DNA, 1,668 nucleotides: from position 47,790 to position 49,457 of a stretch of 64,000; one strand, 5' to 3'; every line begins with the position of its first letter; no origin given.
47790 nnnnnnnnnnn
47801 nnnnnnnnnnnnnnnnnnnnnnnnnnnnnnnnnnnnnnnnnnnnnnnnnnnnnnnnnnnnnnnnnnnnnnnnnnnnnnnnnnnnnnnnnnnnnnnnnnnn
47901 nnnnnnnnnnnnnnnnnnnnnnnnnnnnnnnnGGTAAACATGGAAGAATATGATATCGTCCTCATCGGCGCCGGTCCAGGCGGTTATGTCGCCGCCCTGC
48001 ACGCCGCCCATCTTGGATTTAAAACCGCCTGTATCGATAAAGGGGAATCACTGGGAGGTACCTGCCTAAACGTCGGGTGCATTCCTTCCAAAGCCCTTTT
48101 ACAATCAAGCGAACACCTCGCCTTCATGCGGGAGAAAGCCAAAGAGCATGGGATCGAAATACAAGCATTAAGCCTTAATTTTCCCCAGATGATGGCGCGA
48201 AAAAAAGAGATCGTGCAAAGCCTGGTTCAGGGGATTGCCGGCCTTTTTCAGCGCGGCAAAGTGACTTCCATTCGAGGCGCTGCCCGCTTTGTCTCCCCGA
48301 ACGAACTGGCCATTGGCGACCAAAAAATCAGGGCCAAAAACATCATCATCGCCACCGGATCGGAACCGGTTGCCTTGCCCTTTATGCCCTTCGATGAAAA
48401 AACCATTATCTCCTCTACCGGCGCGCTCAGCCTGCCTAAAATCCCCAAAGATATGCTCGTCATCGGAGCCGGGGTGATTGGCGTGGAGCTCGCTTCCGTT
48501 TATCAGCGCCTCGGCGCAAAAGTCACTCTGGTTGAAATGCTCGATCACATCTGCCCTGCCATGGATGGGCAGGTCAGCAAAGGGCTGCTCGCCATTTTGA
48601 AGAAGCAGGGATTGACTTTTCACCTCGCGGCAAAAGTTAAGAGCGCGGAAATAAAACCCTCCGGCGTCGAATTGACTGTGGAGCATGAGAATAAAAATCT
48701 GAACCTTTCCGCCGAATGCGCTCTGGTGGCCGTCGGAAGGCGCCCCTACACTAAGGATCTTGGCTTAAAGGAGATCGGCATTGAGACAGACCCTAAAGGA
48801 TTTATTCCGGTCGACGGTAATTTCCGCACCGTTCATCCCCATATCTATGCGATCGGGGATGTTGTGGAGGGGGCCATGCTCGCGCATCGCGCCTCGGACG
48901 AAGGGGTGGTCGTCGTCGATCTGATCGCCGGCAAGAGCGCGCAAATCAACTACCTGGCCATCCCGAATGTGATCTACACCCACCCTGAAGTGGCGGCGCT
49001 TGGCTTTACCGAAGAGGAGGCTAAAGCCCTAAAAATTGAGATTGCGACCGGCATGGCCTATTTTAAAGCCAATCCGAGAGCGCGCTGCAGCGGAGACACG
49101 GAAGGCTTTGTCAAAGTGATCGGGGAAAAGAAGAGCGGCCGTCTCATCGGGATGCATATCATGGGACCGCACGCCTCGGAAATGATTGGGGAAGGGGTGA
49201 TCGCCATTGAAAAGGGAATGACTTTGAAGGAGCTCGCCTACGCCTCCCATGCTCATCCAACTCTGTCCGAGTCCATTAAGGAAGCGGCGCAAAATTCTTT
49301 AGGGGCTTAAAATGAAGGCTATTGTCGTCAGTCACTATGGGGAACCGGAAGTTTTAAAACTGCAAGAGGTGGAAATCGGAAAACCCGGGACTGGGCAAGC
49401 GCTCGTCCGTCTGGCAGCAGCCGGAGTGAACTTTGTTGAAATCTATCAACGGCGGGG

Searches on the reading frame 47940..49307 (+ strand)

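Call 74: search_protein_families(library=pfam, proteins=[window:47940-49307:+], max_evalue=0.001)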
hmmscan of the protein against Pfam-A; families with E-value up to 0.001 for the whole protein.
window:47940-49307:+ (456 aa): 14 families
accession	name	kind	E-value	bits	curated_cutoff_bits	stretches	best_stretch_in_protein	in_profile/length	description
PF07992.20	Pyr_redox_2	-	1.8e-71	241.4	26.1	1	4-322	1-291/291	Pyridine nucleotide-disulphide oxidoreductase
PF02852.28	Pyr_redox_dim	-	2.8e-37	127.7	25.3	1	341-450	1-110/110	Pyridine nucleotide-disulphide oxidoreductase, dimerisation domain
PF00070.33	Pyr_redox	-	2.7e-21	76.3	22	1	172-246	2-78/82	Pyridine nucleotide-disulphide oxidoreductase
PF13738.12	Pyr_redox_3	-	4e-11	43.2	30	1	128-306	121-305/305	Pyridine nucleotide-disulphide oxidoreductase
PF12831.13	FAD_oxidored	-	3.4e-10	40.2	27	1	5-44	1-40/416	FAD dependent oxidoreductase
PF13450.12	NAD_binding_8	-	4.9e-09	36.8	21.9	1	9-43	2-36/68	NAD(P)-binding Rossmann-like domain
PF01134.28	GIDA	-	1.3e-08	34.8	22.1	1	5-141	1-150/391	Glucose inhibited division protein A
PF05834.18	Lycopene_cycl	-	2.1e-08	34.1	23.4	0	5-141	1-142/380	Lycopene cyclase protein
PF00890.30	FAD_binding_2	-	1.5e-07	31.4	20.4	1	5-41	1-37/414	FAD binding domain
PF03486.20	HI0933_like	-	5.5e-07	29.7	50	0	5-40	2-37/244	HI0933-like protein Rossmann domain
PF01262.27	AlaDh_PNT_C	-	1.5e-06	28.2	23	1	169-223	28-82/214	Alanine dehydrogenase/PNT, C-terminal domain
PF01266.30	DAO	-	4.3e-05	23.7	27.9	0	171-200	1-30/353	FAD dependent oxidoreductase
PF01946.23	Thi4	-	8.2e-05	22.4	26.2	0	3-58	17-73/235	Thi4 family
PF01494.25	FAD_binding_3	-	0.00013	21.8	22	0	171-237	3-70/349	FAD binding domain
